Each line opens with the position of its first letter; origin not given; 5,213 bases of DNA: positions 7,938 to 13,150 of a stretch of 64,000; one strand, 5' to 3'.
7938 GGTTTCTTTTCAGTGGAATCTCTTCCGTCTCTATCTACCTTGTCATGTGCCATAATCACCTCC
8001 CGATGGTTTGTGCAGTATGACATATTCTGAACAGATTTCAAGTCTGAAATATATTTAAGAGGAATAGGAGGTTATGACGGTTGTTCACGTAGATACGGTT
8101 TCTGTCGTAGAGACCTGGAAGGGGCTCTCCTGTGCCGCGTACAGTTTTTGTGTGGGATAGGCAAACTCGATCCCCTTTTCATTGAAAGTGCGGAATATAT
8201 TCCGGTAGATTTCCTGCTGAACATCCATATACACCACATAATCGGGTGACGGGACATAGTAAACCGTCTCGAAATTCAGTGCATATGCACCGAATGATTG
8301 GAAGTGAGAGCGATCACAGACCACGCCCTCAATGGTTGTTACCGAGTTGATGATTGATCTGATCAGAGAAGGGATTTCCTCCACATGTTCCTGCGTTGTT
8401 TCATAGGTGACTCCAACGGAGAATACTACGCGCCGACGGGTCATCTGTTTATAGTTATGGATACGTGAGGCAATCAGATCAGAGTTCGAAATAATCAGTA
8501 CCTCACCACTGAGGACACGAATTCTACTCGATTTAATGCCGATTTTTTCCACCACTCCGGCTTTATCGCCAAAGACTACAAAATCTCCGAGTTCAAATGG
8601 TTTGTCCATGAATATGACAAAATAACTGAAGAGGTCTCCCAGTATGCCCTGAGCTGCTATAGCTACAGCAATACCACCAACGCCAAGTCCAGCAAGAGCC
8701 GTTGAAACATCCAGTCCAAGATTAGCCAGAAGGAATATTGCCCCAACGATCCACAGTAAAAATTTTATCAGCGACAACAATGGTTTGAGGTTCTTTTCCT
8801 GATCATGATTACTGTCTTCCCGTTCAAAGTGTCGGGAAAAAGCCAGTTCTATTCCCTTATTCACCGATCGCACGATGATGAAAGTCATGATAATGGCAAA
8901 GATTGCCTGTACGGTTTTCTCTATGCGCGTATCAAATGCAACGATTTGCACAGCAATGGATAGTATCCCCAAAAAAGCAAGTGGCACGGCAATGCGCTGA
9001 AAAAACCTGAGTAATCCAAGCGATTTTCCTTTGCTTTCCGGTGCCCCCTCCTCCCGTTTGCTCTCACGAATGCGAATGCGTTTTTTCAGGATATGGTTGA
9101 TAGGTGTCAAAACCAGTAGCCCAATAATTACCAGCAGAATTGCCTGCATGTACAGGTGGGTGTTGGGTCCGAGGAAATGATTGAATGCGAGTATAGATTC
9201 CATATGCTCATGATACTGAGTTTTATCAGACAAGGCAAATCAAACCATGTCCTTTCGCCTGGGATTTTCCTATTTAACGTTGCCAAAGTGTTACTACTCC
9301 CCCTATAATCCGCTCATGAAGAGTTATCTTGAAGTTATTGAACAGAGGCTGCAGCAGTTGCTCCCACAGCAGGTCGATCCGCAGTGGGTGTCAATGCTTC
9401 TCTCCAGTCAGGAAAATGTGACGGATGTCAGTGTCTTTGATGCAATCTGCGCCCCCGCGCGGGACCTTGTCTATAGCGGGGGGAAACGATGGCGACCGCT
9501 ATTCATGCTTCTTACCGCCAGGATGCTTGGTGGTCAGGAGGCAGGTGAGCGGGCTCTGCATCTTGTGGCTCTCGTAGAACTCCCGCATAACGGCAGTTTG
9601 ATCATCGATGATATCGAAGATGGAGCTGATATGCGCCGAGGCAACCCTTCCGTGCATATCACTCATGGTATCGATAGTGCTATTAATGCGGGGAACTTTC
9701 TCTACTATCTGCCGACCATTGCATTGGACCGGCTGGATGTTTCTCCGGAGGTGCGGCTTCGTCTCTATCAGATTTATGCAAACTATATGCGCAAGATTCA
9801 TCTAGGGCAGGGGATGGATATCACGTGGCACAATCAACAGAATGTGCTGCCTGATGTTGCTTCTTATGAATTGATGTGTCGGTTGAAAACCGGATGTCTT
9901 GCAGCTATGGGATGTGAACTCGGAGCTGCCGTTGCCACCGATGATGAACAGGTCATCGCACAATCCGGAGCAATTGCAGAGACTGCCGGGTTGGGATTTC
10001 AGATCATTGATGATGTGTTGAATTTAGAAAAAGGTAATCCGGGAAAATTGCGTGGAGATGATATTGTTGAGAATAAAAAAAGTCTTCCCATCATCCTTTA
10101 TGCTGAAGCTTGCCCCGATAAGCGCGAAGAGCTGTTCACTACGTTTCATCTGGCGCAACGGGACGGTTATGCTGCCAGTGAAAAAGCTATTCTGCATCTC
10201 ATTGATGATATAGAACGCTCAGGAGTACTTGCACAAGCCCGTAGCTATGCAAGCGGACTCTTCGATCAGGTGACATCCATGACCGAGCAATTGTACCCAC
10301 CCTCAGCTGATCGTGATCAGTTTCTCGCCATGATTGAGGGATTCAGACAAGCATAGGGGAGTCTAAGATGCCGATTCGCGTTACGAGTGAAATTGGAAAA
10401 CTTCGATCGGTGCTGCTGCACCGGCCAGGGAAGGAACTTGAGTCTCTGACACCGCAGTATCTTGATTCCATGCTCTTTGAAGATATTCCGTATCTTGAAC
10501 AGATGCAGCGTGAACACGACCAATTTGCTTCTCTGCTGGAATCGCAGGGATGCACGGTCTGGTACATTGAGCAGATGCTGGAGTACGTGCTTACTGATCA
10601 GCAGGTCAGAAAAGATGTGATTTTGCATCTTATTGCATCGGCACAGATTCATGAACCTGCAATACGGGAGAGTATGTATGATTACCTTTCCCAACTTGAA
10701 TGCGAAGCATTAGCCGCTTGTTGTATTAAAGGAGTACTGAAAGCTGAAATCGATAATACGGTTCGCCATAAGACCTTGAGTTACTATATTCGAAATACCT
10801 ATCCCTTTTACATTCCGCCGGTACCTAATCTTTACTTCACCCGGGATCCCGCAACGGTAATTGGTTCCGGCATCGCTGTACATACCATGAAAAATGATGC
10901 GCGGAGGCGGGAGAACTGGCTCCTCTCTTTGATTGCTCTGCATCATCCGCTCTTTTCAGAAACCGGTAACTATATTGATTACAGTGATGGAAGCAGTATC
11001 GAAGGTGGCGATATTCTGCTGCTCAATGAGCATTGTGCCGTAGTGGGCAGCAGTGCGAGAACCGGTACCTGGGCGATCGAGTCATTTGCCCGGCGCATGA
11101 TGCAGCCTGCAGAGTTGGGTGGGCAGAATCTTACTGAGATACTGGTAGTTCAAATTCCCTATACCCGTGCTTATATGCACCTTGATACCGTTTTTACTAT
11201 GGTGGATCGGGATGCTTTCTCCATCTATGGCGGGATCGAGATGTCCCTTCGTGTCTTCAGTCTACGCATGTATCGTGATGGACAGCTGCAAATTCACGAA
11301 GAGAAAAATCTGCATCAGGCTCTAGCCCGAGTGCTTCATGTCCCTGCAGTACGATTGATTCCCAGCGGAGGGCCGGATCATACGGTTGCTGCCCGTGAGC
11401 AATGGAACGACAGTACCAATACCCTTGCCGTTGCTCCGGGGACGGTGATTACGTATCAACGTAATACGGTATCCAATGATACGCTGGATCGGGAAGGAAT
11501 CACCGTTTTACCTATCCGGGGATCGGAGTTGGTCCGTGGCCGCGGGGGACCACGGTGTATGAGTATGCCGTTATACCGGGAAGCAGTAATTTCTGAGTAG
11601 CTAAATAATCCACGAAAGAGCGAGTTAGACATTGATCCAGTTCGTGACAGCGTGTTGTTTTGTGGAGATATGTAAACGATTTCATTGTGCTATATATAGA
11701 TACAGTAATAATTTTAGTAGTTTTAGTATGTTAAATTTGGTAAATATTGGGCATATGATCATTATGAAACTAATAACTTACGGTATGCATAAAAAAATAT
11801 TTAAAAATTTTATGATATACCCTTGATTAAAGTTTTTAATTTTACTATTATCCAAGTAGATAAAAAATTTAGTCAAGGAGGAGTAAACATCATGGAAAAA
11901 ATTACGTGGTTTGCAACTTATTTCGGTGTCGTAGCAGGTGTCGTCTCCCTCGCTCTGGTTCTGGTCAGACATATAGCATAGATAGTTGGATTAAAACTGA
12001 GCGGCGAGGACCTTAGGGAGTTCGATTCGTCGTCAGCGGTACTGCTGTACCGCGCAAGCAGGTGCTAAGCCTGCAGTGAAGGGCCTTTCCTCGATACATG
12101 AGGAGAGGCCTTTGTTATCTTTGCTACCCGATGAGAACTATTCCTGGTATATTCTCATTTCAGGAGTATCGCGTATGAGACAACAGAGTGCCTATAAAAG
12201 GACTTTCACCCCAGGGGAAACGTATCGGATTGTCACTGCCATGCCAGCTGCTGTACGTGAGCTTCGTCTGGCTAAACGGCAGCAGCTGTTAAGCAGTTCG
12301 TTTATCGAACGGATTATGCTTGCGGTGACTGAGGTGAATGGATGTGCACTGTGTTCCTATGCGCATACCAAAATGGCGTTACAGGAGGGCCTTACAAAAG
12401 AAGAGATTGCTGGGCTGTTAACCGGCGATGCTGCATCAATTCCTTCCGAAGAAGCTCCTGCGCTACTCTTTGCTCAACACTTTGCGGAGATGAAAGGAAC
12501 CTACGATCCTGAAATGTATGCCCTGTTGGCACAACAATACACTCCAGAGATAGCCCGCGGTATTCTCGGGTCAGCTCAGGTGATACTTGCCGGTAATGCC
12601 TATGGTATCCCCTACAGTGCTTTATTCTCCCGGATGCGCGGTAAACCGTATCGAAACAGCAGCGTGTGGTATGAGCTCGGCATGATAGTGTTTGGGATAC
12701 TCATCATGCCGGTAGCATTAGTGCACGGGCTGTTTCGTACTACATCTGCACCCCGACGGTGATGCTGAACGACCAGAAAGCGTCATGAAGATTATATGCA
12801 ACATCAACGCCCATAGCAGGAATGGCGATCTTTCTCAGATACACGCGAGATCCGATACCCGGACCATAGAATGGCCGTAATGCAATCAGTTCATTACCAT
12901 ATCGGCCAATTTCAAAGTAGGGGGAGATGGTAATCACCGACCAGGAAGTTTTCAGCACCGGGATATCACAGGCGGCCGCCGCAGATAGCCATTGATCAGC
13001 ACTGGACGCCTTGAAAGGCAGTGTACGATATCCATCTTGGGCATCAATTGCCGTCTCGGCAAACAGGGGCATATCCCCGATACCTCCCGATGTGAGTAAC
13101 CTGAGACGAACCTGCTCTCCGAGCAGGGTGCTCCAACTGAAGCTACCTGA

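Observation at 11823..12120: Unannotated 29-aa hydrophobic peptide gene with type I toxin-antitoxin-like mRNA architecture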

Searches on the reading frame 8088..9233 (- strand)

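Call 49: search_protein_families(library=pfam, proteins=[window:8088-9233:-], max_evalue=0.0001)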
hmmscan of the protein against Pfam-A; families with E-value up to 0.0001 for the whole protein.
window:8088-9233:- (382 aa): 3 families
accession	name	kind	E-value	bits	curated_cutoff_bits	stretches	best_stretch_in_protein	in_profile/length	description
PF00924.24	MS_channel_2nd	-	5.5e-16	58.9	20.2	1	197-262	2-67/68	Mechanosensitive ion channel, beta-domain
PF21082.3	MS_channel_3rd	-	5.9e-12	46.3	21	1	269-357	1-88/88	Mechanosensitive ion channel MscS, C-terminal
PF21088.3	MS_channel_1st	-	4.5e-07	30.2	23.1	1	155-195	2-42/42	Mechanosensitive ion channel, transmembrane helices 2/3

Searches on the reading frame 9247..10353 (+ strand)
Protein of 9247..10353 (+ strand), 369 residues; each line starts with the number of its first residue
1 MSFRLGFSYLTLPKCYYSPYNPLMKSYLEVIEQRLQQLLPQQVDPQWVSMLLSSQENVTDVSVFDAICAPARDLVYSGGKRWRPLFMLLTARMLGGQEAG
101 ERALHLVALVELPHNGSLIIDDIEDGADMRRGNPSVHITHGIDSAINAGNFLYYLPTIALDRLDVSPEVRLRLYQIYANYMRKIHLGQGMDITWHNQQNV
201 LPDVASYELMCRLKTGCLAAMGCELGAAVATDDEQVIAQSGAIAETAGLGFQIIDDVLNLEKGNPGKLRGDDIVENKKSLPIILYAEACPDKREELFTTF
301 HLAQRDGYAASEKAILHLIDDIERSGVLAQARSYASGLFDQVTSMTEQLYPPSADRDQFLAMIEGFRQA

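Call 49: search_protein_families(library=pfam, proteins=[window:9247-10353:+], max_evalue=0.0001)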
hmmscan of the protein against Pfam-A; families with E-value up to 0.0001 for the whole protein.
window:9247-10353:+ (369 aa): 1 family
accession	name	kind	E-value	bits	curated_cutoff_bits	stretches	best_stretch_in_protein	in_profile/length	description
PF00348.22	polyprenyl_synt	-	3.7e-55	187.3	27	1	67-301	4-235/251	Polyprenyl synthetase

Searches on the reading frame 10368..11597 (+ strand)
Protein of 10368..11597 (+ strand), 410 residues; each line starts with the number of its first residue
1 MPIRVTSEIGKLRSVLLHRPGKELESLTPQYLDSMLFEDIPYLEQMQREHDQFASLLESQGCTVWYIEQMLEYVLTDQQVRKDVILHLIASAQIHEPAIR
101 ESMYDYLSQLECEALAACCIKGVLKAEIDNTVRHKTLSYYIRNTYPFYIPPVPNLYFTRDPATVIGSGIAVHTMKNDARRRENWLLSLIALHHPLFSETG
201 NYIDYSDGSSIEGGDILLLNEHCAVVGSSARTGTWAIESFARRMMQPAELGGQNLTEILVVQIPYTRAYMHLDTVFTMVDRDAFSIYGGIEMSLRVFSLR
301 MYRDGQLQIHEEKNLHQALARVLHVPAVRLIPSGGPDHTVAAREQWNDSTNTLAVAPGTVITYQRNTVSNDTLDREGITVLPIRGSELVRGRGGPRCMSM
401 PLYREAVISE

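Call 20: search_protein_families(library=pfam, proteins=[window:10368-11597:+], max_evalue=1)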
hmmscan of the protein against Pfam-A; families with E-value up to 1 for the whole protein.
window:10368-11597:+ (410 aa): 2 families
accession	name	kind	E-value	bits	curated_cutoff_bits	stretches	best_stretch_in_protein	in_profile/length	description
PF02274.22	ADI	-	6.3e-100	335.3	22.8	1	34-404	2-377/377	Arginine deiminase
PF19420.4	DDAH_eukar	-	1.3e-07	31.7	23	1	152-290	57-196/291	N,N dimethylarginine dimethylhydrolase, eukaryotic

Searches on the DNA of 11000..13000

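Call 3: search_rna_families(source=window, start=11000, end=13000, threshold=evalue, max_evalue=10, show_alignments=3)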
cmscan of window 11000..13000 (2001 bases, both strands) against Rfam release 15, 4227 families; matches with E-value up to 10: 1.
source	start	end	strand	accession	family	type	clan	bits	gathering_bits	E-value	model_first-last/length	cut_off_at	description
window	12221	12301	-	RF00679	mir-210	Gene; miRNA;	-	14.6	50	8.9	1-96/96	no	mir-210 microRNA precursor family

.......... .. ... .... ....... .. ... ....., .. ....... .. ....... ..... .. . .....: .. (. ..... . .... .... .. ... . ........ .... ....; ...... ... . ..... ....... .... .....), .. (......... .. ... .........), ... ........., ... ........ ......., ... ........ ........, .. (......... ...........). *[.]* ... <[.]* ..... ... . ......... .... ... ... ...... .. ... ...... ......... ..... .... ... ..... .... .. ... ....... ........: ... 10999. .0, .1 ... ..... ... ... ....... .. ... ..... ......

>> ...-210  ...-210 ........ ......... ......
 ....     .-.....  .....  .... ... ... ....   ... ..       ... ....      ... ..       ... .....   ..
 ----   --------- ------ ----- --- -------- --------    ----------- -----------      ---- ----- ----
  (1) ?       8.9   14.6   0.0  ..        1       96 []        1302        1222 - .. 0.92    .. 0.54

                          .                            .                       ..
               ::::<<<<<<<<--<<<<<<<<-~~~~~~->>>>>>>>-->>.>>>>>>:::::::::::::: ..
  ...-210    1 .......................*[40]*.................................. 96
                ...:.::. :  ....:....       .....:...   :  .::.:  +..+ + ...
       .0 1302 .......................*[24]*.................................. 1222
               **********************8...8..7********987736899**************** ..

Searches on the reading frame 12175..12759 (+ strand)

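Call 20: search_protein_families(library=pfam, proteins=[window:12175-12759:+], max_evalue=1)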
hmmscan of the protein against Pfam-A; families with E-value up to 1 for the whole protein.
window:12175-12759:+ (195 aa): 3 families
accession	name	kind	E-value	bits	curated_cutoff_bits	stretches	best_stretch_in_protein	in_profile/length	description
PF02627.25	CMD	-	2.5e-09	37.4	23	1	26-88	6-69/84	Carboxymuconolactone decarboxylase family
PF05225.22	HTH_psq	-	0.052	13.7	20.4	1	139-158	22-41/45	helix-turn-helix, Psq domain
PF00835.24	SNAP-25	-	0.062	13.9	25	1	3-48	10-52/56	SNAP-25 family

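Call 21: search_protein_families(library=ncbifam, proteins=[window:12175-12759:+], max_evalue=10)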
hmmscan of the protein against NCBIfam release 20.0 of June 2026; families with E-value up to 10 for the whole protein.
window:12175-12759:+ (195 aa): 6 families
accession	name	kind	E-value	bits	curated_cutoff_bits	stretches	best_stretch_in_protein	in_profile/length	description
TIGR00778.1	ahpD_dom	domain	2.2e-08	33.5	27.8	1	45-85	9-49/51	alkylhydroperoxidase AhpD family core domain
TIGR04169.1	perox_w_seleSAM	hypoth_equivalog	0.0086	16.1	120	1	47-80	47-80/109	arsenosugar biosynthesis-associated peroxidase-like protein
TIGR00777.1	ahpD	subfamily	0.02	14.7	191.95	1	45-82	118-155/177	alkylhydroperoxidase, AhpD family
TIGR04030.1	perox_Avi_7169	hypoth_equivalog_domain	0.043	13.9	233.15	1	50-85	82-118/185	alkylhydroperoxidase domain protein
TIGR01926.1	peroxid_rel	subfamily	0.047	13.5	81.8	1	38-79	60-101/178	peroxidase-related enzyme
NF053654.1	GroundWater_YciW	equivalog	0.049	13.4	310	1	47-124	68-146/179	YciW-related (seleno)protein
